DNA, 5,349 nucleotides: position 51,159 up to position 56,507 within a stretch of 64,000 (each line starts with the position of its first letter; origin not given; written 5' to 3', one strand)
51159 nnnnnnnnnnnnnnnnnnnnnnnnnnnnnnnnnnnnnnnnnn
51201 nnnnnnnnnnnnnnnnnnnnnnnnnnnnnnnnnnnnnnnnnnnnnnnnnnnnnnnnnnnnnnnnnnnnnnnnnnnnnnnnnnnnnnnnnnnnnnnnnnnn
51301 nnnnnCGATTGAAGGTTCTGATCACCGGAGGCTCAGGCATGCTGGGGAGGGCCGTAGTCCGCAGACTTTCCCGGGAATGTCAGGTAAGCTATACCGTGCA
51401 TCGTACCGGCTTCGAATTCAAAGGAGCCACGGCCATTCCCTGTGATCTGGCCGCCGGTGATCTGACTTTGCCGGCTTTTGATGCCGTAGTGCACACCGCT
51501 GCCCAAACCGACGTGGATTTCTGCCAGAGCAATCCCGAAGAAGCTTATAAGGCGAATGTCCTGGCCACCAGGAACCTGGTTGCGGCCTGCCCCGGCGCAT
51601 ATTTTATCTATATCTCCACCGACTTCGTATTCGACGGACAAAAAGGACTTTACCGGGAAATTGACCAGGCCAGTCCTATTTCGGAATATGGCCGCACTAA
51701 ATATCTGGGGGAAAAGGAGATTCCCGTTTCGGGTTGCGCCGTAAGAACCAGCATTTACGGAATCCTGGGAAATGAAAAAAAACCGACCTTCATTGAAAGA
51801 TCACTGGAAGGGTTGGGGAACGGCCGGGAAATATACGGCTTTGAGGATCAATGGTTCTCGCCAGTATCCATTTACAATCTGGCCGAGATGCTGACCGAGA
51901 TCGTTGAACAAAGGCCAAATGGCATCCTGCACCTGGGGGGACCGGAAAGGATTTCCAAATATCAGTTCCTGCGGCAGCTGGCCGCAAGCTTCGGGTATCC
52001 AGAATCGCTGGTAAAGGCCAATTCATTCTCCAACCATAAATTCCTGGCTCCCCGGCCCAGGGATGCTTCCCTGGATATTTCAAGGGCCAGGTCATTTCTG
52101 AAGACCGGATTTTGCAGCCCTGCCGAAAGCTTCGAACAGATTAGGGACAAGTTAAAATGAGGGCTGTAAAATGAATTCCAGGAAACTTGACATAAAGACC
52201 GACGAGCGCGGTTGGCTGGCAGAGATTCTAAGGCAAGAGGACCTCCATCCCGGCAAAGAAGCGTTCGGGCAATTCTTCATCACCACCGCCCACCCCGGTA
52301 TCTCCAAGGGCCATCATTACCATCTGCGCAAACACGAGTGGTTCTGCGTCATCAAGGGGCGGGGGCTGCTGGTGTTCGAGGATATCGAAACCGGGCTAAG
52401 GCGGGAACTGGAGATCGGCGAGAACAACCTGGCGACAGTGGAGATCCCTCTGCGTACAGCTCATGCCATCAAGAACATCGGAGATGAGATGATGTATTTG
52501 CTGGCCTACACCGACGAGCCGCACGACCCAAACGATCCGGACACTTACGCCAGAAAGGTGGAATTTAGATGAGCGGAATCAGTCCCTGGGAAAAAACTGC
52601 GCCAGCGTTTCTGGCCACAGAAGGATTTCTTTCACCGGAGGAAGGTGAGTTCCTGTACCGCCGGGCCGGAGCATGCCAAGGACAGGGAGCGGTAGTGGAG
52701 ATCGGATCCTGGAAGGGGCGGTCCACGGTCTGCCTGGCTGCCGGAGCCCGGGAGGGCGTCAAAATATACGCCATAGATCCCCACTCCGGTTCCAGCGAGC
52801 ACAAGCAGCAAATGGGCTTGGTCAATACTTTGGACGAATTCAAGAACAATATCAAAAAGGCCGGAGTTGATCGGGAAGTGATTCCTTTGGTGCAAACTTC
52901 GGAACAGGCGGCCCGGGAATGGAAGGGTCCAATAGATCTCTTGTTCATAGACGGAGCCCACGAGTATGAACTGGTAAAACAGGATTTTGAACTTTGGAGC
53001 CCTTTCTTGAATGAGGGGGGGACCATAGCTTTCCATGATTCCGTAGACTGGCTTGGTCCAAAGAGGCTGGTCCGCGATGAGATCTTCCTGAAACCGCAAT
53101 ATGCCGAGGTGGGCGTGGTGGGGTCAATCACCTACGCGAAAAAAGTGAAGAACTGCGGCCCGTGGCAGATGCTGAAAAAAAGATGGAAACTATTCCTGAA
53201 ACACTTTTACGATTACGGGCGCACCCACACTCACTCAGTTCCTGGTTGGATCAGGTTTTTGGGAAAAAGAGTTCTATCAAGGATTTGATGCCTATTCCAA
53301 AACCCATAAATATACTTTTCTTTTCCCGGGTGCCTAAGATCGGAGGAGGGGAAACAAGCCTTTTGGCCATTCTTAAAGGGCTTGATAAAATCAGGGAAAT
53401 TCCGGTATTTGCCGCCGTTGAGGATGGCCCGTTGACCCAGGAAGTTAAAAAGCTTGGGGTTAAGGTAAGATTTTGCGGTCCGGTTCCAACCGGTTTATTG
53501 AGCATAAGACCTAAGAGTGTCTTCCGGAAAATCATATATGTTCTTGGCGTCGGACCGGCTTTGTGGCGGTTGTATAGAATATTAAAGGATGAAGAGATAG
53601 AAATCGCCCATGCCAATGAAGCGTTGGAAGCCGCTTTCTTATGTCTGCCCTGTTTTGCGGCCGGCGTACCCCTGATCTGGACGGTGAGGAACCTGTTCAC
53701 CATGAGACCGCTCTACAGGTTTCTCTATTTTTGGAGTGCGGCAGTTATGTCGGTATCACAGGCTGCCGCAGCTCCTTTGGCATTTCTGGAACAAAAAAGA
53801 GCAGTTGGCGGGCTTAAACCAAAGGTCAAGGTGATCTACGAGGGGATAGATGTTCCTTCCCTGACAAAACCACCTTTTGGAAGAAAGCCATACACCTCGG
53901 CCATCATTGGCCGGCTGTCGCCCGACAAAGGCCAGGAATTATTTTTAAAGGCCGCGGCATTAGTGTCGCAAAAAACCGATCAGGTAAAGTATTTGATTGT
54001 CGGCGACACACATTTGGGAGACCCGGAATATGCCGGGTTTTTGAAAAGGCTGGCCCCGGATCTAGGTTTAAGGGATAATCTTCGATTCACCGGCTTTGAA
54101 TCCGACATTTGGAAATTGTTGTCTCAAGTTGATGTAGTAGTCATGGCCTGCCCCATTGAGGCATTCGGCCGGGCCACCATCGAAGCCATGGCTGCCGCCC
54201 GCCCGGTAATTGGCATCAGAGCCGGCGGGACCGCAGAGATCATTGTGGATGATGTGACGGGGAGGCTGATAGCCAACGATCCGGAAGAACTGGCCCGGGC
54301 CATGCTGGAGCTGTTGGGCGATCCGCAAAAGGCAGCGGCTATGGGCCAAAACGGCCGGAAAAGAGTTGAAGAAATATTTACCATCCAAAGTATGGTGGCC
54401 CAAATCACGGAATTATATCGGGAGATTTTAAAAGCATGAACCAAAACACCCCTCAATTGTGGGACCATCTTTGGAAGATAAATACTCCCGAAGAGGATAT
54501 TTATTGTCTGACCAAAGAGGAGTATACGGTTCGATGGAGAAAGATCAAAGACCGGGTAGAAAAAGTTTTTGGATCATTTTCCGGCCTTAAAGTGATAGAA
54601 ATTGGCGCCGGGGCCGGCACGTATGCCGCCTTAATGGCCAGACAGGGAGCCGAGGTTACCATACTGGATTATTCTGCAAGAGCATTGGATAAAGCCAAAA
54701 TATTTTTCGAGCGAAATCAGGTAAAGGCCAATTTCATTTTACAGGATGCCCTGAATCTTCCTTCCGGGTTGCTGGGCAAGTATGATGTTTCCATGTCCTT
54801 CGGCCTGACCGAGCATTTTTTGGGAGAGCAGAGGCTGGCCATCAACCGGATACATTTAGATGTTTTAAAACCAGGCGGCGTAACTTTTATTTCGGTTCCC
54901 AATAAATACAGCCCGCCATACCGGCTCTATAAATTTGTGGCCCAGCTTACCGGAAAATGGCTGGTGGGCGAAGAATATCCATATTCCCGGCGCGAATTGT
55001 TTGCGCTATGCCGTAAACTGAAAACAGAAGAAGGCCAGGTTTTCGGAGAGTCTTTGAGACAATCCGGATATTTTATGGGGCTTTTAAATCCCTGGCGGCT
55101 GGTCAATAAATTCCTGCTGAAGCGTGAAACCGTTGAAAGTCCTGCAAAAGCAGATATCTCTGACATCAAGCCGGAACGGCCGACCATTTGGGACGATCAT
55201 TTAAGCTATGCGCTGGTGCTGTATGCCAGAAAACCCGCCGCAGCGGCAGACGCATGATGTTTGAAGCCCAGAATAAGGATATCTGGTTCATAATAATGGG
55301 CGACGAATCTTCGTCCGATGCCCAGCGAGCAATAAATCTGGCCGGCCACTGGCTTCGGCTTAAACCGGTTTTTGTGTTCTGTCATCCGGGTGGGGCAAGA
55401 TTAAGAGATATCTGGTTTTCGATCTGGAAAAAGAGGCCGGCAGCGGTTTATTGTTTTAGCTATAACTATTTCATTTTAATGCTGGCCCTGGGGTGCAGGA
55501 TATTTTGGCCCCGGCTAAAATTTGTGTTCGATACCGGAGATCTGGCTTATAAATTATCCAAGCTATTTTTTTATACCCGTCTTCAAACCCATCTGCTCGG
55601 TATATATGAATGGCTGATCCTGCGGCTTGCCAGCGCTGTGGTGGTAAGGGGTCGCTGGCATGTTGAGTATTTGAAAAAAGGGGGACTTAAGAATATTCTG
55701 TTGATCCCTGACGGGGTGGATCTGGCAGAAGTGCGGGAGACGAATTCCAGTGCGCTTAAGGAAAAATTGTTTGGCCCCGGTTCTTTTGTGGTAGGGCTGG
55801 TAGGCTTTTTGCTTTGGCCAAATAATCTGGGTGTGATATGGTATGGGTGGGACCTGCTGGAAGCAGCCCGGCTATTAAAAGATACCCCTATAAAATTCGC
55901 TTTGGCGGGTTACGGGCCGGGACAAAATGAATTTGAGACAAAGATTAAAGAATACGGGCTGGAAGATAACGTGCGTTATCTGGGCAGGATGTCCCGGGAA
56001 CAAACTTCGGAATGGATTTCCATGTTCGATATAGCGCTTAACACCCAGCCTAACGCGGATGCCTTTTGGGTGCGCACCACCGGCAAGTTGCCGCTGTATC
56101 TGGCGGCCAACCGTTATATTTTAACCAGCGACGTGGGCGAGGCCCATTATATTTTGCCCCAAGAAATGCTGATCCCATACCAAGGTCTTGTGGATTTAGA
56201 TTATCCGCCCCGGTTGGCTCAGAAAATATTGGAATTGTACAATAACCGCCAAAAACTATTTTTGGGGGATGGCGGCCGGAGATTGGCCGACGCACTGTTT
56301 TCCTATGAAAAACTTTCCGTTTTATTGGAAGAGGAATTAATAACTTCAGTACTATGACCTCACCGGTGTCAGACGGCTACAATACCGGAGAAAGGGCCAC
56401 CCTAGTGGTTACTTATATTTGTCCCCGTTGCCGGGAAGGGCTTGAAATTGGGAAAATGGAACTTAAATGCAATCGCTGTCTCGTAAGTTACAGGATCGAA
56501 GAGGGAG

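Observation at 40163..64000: Methyltransferase-dense surface-glycan locus: seven SAM MTases (three Trm112-zinc-ribbon fusions), two Wzx flippases, nine glycosyltransferases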

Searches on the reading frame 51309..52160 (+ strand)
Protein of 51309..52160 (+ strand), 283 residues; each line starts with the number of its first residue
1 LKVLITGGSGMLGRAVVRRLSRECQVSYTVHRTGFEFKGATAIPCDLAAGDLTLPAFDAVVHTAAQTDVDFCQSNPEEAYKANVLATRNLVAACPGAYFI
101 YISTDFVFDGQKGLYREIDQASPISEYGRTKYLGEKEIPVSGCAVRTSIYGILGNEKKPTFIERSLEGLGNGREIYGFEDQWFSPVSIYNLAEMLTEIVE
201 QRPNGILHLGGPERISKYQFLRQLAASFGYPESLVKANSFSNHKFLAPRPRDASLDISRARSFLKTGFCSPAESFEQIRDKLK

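Call 4: search_protein_families(library=pfam, proteins=[window:51309-52160:+], max_evalue=0.01)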
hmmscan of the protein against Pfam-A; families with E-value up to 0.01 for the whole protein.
window:51309-52160:+ (283 aa): 6 families
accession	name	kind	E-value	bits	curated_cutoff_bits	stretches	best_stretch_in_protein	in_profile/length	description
PF04321.23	RmlD_sub_bind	-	3.9e-46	157.9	27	1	1-263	1-266/287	RmlD substrate binding domain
PF01370.27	Epimerase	-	1.1e-17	64.7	20.9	1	3-137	1-152/240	NAD dependent epimerase/dehydratase family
PF02719.21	Polysacc_synt_2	-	4.4e-09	36.4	20.2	1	57-105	78-129/293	Polysaccharide biosynthesis protein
PF07993.18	NAD_binding_4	-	4.7e-09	36.2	20.1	1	57-149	89-201/258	Male sterility protein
PF16363.11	GDP_Man_Dehyd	-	1.6e-08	34.8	27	1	57-135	76-161/332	GDP-mannose 4,6 dehydratase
PF01073.25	3Beta_HSD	-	1.9e-07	30.9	22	1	4-136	1-155/280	3-beta hydroxysteroid dehydrogenase/isomerase family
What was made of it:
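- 51309..52160 (+): RmlD-like sugar-nucleotide reductase. RmlD_sub_bind 158 bits (call 4).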

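Call 9: search_protein_families(library=ncbifam, proteins=[window:51309-52160:+], max_evalue=0.01)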
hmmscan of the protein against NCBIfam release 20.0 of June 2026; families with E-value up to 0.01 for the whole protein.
window:51309-52160:+ (283 aa): 22 families
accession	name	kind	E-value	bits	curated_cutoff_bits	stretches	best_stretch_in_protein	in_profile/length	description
TIGR01214.1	rmlD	equivalog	7.1e-48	163.1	224.05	1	2-262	1-265/285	dTDP-4-dehydrorhamnose reductase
NF007440.0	PRK09987.1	equivalog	2.2e-12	46.9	308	1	1-148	1-152/299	dTDP-4-dehydrorhamnose reductase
TIGR01179.1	galE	equivalog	9.6e-11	41.1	262.3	1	56-136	70-154/332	UDP-glucose 4-epimerase GalE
TIGR03466.1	HpnA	hypoth_equivalog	1.1e-09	37.6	367.65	1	1-138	1-152/327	hopanoid-associated sugar epimerase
NF042422.1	oxyalk_red_OleD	equivalog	3.6e-09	36.5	580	1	1-107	1-113/329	2-alkyl-3-oxoalkanoate reductase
TIGR01181.1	dTDP_gluc_dehyt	equivalog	1.3e-07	31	365.1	1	57-131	74-155/321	dTDP-glucose 4,6-dehydratase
TIGR01777.1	yfcH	hypoth_equivalog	1.7e-07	31.1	207.35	1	3-93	1-96/292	TIGR01777 family oxidoreductase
TIGR03589.1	PseB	equivalog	4.2e-07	29.2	407.75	1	56-96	74-114/324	UDP-N-acetylglucosamine 4,6-dehydratase (inverting)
TIGR01746.1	Thioester-redct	subfamily_domain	9.8e-06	25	213.35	1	57-137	89-176/371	thioester reductase domain-containing protein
NF042423.1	oxyalk_red_Shew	equivalog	1.6e-05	24.1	580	1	2-136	10-154/331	2-alkyl-3-oxoalkanoate reductase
TIGR02197.1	heptose_epim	equivalog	1.9e-05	24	274.6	0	54-133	64-144/316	ADP-glyceromanno-heptose 6-epimerase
NF007490.0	PRK10084.1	subfamily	2.6e-05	23.4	649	0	1-26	1-26/361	dTDP-glucose 4,6-dehydratase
NF005539.0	PRK07201.1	equivalog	3.1e-05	22.9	549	1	1-138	1-161/657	SDR family oxidoreductase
NF007956.0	PRK10675.1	subfamily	0.0002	20.6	394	0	56-136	73-158/338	UDP-glucose 4-epimerase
TIGR04130.1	FnlA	equivalog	0.0002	20.4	730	0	58-93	75-110/337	UDP-N-acetylglucosamine 4,6-dehydratase/5-epimerase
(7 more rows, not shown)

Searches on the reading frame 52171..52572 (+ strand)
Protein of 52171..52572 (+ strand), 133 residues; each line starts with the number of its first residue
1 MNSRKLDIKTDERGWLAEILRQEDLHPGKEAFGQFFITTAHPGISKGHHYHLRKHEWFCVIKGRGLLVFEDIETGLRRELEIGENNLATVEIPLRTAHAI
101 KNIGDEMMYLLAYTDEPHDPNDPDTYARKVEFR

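Call 4: search_protein_families(library=pfam, proteins=[window:52171-52572:+], max_evalue=0.01)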
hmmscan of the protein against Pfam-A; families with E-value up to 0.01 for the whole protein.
window:52171-52572:+ (133 aa): 6 families
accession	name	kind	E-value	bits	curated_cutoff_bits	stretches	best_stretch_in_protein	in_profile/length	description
PF14667.12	Polysacc_synt_C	-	6.6e-29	100.7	28.7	1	9-126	1-111/111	Polysaccharide biosynthesis C-terminal domain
PF07883.17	Cupin_2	-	1.3e-05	25.2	27.2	1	38-111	3-67/70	Cupin domain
PF00190.28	Cupin_1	-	0.00099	19.1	22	1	48-117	48-118/151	Cupin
PF00908.23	dTDP_sugar_isom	-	0.0013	18.9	27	1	7-121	13-136/168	dTDP-4-dehydrorhamnose 3,5-epimerase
PF02041.22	Auxin_BP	-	0.0013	18.8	21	1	35-106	46-118/167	Auxin binding protein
PF05523.17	FdtA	-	0.0038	17.5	23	1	5-122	7-118/131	WxcM-like, C-terminal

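Call 9: search_protein_families(library=ncbifam, proteins=[window:52171-52572:+], max_evalue=0.01)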
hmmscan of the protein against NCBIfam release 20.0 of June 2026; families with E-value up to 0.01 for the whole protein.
window:52171-52572:+ (133 aa): 3 families
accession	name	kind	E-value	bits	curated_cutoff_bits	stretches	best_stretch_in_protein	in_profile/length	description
NF047837.1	UDPAcbARedWbcJ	equivalog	3.4e-21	75.6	500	1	9-130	254-368/372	UDP-2-acetamido-2,6-beta-L-arabino-hexul-4-ose reductase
TIGR04366.1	cupin_WbuC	subfamily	9.3e-05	22.3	42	1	24-127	25-128/132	WbuC family cupin fold metalloprotein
TIGR03404.1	bicupin_oxalic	subfamily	0.0079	15.3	254.2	1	38-112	250-321/367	bicupin, oxalate decarboxylase family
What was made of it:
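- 52171..52572 (+): Stand-alone cupin equivalent to the C-terminal domain of WbjC/CapF. NF047837 positions 254-368 of 372, E 3e-21 (calls 4,9).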

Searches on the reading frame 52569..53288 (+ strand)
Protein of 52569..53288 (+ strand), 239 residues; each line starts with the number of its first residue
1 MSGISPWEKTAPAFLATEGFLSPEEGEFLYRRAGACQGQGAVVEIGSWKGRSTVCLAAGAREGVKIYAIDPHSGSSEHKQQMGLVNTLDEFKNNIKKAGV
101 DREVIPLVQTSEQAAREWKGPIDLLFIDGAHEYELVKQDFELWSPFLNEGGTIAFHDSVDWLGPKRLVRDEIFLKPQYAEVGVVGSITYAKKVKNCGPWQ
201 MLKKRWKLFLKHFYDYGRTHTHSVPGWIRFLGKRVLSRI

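Call 4: search_protein_families(library=pfam, proteins=[window:52569-53288:+], max_evalue=0.01)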
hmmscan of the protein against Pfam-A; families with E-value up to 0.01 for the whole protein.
window:52569-53288:+ (239 aa): 2 families
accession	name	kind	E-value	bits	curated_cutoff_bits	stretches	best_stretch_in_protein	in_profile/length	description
PF13578.12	Methyltransf_24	-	1.2e-27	97.3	26.3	1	43-157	1-104/105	Methyltransferase domain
PF01596.23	Methyltransf_3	-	0.0026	17.5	22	1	21-163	28-159/204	O-methyltransferase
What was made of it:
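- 52569..53288 (+): M2: Methyltransf_24 O-methyltransferase. PF13578 97 bits (call 4).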

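Call 9: search_protein_families(library=ncbifam, proteins=[window:52569-53288:+], max_evalue=0.01)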
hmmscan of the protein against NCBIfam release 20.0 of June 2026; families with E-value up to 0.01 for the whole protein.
window:52569-53288:+ (239 aa): 0 families

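Call 32: search_solved_structures(query=window:52569-53285:+, max_evalue=0.01)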
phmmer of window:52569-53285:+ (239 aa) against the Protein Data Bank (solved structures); distinct sequences matched with E-value up to 0.01: 6.
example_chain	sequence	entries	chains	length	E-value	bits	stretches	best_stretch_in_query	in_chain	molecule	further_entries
6g7d_A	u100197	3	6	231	3.1e-22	82.6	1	18-158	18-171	Methyltransferase domain protein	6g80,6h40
2hnk_A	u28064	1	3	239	0.00049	23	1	20-163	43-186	SAM-dependent O-methyltransferase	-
7cvu_A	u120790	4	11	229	0.00081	22.3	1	21-159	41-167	O-methyltransferase family 3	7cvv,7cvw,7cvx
3dul_A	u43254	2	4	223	0.0014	21.5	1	21-159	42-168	O-methyltransferase, putative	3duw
6jcl_A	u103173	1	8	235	0.0014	21.5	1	21-135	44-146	Probable O-methyltransferase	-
6jcm_A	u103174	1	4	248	0.0017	21.2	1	21-135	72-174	Probable O-methyltransferase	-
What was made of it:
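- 52569..53288 (+): Closest solved structure is 6g7d, E 3e-22 (call 32).
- Closest known: Mycobacterial polymethylated polysaccharides. Same: M2 shares the Methyltransf_24 fold with 6g7d (E 3e-22, call 32).
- For M2 it is 6g7d (E 3e-22; call 32).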

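Call 72: search_protein_families(library=padloc, proteins=[window:52569-53285:+], max_evalue=0.001)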
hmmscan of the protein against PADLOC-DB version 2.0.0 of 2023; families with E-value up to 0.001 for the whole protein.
window:52569-53285:+ (239 aa): 0 families

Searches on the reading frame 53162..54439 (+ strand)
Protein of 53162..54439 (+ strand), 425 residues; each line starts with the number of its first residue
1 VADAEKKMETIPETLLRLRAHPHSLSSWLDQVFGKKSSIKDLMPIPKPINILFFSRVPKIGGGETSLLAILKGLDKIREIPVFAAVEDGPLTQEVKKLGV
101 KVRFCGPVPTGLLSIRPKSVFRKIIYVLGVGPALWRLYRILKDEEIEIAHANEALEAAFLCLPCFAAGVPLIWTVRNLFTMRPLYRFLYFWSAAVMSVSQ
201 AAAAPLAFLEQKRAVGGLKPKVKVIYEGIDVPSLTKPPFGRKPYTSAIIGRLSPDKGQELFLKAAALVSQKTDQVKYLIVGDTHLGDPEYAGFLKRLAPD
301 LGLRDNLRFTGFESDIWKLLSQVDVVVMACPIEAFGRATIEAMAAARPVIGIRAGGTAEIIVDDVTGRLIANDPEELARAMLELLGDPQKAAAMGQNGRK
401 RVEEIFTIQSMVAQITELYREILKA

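Call 4: search_protein_families(library=pfam, proteins=[window:53162-54439:+], max_evalue=0.01)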
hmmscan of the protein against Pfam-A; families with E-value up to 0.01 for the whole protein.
window:53162-54439:+ (425 aa): 6 families
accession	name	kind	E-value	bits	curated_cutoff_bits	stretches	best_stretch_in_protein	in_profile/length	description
PF00534.26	Glycos_transf_1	-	5.4e-36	124.2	26.4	1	241-401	13-172/172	Glycosyl transferases group 1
PF13692.12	Glyco_trans_1_4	-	3.1e-30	105.7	27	1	248-387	6-142/142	Glycosyl transferases group 1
PF13439.12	Glyco_transf_4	-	4.9e-10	40.1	28.5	1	60-231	1-168/170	Glycosyltransferase Family 4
PF20706.3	GT4-conflict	-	2.1e-08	34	26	1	219-395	171-365/385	Family 4 Glycosyltransferase in conflict systems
PF13524.12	Glyco_trans_1_2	-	1e-06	29.2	25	1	337-415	65-142/144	Glycosyl transferase-like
PF13579.12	Glyco_trans_4_4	-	5.6e-05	24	29.7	1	61-207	1-143/158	Glycosyl transferase 4-like domain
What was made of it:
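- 53288..54439 (+): GT4c. Glycos_transf_1 124 bits (call 4).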

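Call 72: search_protein_families(library=padloc, proteins=[window:53288-54436:+], max_evalue=0.001)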
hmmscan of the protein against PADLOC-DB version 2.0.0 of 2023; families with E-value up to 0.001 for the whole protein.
window:53288-54436:+ (383 aa): 0 families

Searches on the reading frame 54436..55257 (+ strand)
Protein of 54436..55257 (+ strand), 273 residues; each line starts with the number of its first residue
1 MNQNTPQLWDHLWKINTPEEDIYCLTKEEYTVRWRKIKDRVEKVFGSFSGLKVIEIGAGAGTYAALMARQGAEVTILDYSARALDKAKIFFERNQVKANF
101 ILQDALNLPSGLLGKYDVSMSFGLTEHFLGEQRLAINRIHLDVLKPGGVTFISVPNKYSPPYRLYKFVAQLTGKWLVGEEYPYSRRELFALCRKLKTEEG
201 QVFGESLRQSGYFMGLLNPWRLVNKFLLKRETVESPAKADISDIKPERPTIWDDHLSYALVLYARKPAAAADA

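Call 4: search_protein_families(library=pfam, proteins=[window:54436-55257:+], max_evalue=0.01)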
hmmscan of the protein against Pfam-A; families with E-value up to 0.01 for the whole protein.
window:54436-55257:+ (273 aa): 8 families
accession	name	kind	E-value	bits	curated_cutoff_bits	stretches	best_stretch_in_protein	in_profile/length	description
PF13649.12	Methyltransf_25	-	5.9e-14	53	27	1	53-148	1-97/97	Methyltransferase domain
PF13489.12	Methyltransf_23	-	3.5e-12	46.8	27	1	35-175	7-132/164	Methyltransferase domain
PF13847.12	Methyltransf_31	-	1.2e-11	45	27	1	49-156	3-113/145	Methyltransferase domain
PF08241.18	Methyltransf_11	-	1.8e-11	44.9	21.2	1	55-151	2-94/95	Methyltransferase domain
PF08242.18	Methyltransf_12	-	8.6e-11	42.9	30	1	54-149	1-97/98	Methyltransferase domain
PF05175.20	MTS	-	1.2e-05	25.5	23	1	52-107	34-92/170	Methyltransferase small domain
PF01209.24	Ubie_methyltran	-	1.3e-05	25.1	20.1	1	35-177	33-182/233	ubiE/COQ5 methyltransferase family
PF02353.26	CMAS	-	0.0097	15.7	27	0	48-152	61-164/273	Mycolic acid cyclopropane synthetase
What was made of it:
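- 54436..55257 (+): M3: Methyltransf_25/23 methyltransferase. 53 and 46.8 bits (call 4).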

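Call 72: search_protein_families(library=padloc, proteins=[window:54436-55254:+], max_evalue=0.001)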
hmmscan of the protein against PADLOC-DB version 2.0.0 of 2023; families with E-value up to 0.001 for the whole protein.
window:54436-55254:+ (273 aa): 1 family
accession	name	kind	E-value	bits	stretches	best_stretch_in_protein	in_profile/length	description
PDLC04134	mad2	-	7.6e-20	69.2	1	9-169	258-414/492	mads_2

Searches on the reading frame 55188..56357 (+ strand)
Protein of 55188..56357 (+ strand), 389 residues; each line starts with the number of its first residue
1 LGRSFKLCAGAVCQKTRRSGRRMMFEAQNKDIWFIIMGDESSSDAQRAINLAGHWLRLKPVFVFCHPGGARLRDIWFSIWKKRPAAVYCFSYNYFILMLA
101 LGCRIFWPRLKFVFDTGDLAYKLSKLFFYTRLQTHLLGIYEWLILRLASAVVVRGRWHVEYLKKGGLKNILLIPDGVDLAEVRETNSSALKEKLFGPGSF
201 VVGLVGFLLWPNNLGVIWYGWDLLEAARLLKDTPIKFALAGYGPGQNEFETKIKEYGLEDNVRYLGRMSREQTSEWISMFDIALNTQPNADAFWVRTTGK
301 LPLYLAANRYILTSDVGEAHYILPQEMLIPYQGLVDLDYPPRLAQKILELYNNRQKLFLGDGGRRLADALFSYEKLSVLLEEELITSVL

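Call 4: search_protein_families(library=pfam, proteins=[window:55188-56357:+], max_evalue=0.01)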
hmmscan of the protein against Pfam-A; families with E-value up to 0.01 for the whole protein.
window:55188-56357:+ (389 aa): 2 families
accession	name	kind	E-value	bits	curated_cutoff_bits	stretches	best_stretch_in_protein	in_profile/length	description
PF13692.12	Glyco_trans_1_4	-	1.9e-09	38.3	27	1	201-353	3-142/142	Glycosyl transferases group 1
PF00534.26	Glycos_transf_1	-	1.3e-08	35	26.4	1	223-283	33-96/172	Glycosyl transferases group 1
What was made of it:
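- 55254..56357 (+): GT4d. Glyco_trans_1_4 38 bits (call 4).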
